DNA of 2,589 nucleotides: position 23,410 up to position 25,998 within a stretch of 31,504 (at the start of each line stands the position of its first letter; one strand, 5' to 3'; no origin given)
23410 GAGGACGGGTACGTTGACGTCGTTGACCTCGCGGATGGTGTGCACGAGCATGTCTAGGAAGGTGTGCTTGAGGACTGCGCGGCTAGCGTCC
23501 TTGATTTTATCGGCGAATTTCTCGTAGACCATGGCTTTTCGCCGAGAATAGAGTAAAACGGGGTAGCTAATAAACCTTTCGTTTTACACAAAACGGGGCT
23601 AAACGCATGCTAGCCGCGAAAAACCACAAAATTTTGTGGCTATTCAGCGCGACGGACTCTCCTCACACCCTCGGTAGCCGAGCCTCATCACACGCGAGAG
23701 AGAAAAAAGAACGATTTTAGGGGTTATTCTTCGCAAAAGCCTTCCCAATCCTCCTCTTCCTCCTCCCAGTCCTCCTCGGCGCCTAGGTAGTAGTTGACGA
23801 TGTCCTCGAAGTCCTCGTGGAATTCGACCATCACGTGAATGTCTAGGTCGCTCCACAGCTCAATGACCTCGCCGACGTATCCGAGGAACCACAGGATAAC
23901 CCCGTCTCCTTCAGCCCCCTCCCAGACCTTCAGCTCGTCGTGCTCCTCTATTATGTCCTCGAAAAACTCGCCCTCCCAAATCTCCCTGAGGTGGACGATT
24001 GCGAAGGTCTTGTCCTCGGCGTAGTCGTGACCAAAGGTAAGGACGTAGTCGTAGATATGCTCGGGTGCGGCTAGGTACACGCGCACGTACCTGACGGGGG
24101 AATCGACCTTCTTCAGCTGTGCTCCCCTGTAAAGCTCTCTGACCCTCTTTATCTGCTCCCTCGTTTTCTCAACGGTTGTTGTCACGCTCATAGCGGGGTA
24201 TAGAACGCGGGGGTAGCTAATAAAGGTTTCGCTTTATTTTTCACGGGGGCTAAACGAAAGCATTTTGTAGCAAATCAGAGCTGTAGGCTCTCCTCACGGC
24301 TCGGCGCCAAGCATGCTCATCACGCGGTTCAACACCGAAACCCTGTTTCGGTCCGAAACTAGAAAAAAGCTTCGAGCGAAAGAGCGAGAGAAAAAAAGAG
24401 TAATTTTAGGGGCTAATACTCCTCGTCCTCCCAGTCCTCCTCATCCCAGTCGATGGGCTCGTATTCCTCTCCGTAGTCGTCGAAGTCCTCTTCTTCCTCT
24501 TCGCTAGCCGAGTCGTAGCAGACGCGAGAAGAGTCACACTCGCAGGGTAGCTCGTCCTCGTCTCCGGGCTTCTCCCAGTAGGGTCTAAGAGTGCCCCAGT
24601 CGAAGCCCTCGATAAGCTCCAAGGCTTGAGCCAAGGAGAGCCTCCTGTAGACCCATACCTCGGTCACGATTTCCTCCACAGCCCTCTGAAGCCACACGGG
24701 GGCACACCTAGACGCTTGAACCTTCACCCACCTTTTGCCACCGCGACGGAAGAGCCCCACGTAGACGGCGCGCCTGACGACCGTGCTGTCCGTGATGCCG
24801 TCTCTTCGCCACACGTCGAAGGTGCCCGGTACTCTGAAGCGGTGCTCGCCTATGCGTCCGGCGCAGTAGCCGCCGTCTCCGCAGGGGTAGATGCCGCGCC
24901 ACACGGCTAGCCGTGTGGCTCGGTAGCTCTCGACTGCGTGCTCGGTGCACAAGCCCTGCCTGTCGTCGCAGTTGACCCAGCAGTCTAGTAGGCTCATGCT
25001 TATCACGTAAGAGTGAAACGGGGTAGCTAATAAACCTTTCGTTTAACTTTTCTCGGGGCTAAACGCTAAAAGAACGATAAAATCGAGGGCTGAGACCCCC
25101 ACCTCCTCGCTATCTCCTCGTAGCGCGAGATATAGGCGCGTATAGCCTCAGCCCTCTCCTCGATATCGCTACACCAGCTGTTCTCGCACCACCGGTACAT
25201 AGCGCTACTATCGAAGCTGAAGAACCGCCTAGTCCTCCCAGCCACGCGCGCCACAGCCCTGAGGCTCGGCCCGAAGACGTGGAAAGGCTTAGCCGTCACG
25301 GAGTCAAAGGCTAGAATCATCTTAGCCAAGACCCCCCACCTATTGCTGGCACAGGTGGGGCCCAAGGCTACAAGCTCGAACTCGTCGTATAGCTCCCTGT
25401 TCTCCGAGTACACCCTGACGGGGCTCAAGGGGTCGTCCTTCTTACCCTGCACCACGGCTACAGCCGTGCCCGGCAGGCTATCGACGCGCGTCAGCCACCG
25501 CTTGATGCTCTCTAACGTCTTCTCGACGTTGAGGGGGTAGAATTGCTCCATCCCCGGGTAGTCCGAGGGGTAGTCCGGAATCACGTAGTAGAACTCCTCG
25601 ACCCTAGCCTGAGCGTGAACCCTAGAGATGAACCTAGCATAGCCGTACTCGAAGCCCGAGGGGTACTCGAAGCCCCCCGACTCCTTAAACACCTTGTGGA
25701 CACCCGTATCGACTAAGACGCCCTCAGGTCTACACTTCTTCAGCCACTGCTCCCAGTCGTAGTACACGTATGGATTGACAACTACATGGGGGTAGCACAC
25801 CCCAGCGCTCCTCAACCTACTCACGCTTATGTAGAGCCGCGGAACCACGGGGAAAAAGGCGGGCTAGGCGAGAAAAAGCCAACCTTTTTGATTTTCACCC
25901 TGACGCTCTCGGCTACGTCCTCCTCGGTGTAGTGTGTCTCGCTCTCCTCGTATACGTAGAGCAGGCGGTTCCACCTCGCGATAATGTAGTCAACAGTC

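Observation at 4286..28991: Element-wide network of a 16-bp perfect palindrome, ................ (14 copies)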

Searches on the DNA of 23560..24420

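Call 94: search_rna_families(source=window, start=23560, end=24420, threshold=evalue, max_evalue=5, show_alignments=3)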
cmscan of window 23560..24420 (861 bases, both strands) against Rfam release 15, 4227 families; matches with E-value up to 5: 13.
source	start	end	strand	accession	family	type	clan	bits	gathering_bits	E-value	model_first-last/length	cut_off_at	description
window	24273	24327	-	RF01120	sR33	Gene; snRNA; snoRNA; CD-box;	-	28.8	37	0.0012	1-55/55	no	Small nucleolar RNA sR33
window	24273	24327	-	RF01136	sR28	Gene; snRNA; snoRNA; CD-box;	-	20.2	39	0.0076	1-55/55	no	Small nucleolar RNA sR28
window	24273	24327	-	RF01139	sR2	Gene; snRNA; snoRNA; CD-box;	-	19.6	42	0.072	1-57/57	no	Small nucleolar RNA sR2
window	23642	23695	-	RF01120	sR33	Gene; snRNA; snoRNA; CD-box;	-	19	37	0.26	1-55/55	no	Small nucleolar RNA sR33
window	23661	23800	+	RF02132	HOXB13-AS1_1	Gene; lncRNA;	-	17.5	60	0.36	1-136/136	no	HOXB13 antisense RNA 1 conserved region 1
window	23643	23695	-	RF01150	sR11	Gene; snRNA; snoRNA; CD-box;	-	17.2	39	1.5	1-57/57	no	Small nucleolar RNA sR11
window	24273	24333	-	RF01131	sR47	Gene; snRNA; snoRNA; CD-box;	CL00132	17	40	0.21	1-55/55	no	Small nucleolar RNA sR47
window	24273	24327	-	RF01312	sR9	Gene; snRNA; snoRNA; CD-box;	-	16.3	36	2.6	1-55/55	no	Small nucleolar RNA sR9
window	24274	24325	-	RF01147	sR12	Gene; snRNA; snoRNA; CD-box;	-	15.9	38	1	1-52/52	no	Small nucleolar RNA sR12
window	23642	23693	-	RF01138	sR23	Gene; snRNA; snoRNA; CD-box;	-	12.6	45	2.1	1-54/54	no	Small nucleolar RNA sR23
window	23698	23791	-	RF00461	IRES_VEGF_A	Cis-reg; IRES;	-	12.6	160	2.4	1-308/308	no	Vascular endothelial growth factor (VEGF) IRES A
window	23642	23695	-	RF01310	sR7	Gene; snRNA; snoRNA; CD-box;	-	12.4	37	4.9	1-57/57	no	Small nucleolar RNA sR7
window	24273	24327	-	RF01133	sR3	Gene; snRNA; snoRNA; CD-box;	-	11.3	41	3.7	1-55/55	no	Small nucleolar RNA sR3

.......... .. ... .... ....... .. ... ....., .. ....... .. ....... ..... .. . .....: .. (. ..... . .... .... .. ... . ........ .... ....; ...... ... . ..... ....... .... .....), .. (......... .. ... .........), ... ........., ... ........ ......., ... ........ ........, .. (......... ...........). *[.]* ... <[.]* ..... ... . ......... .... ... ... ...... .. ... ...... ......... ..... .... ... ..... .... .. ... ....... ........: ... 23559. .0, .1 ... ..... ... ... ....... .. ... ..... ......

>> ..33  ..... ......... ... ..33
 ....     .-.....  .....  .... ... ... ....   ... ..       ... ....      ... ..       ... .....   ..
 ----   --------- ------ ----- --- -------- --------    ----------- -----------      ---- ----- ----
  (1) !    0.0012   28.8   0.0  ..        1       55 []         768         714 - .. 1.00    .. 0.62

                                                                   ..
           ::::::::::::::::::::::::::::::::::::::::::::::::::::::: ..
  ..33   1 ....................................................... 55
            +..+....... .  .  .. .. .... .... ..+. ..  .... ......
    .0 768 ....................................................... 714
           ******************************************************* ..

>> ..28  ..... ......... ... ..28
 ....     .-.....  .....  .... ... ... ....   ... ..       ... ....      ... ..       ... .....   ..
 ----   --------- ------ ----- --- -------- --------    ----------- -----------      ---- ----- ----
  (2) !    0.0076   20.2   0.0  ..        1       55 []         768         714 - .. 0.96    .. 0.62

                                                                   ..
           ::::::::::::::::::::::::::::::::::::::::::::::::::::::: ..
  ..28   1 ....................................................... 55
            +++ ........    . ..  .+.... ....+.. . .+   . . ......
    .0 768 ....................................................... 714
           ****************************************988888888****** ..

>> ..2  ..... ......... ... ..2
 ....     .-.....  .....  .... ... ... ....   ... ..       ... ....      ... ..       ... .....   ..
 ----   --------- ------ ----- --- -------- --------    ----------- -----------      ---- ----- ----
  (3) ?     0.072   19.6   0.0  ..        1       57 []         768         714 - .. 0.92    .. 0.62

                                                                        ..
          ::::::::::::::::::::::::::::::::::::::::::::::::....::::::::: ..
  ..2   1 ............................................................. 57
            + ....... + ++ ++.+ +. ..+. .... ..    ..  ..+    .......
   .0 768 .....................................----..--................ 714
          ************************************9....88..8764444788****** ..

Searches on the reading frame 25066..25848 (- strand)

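Call 14: search_protein_families(library=pfam, proteins=[window:25066-25848:-], max_evalue=0.01)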
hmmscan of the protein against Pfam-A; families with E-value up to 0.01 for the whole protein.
window:25066-25848:- (260 aa): 0 families

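Call 63: search_protein_families(library=phrogs, proteins=[window:25066-25848:-], max_evalue=0.01)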
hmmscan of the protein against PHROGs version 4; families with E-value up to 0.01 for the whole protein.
window:25066-25848:- (260 aa): 1 family
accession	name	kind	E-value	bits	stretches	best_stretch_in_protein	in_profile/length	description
phrog_12471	-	unknown function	0.0072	17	0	68-108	15-55/60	-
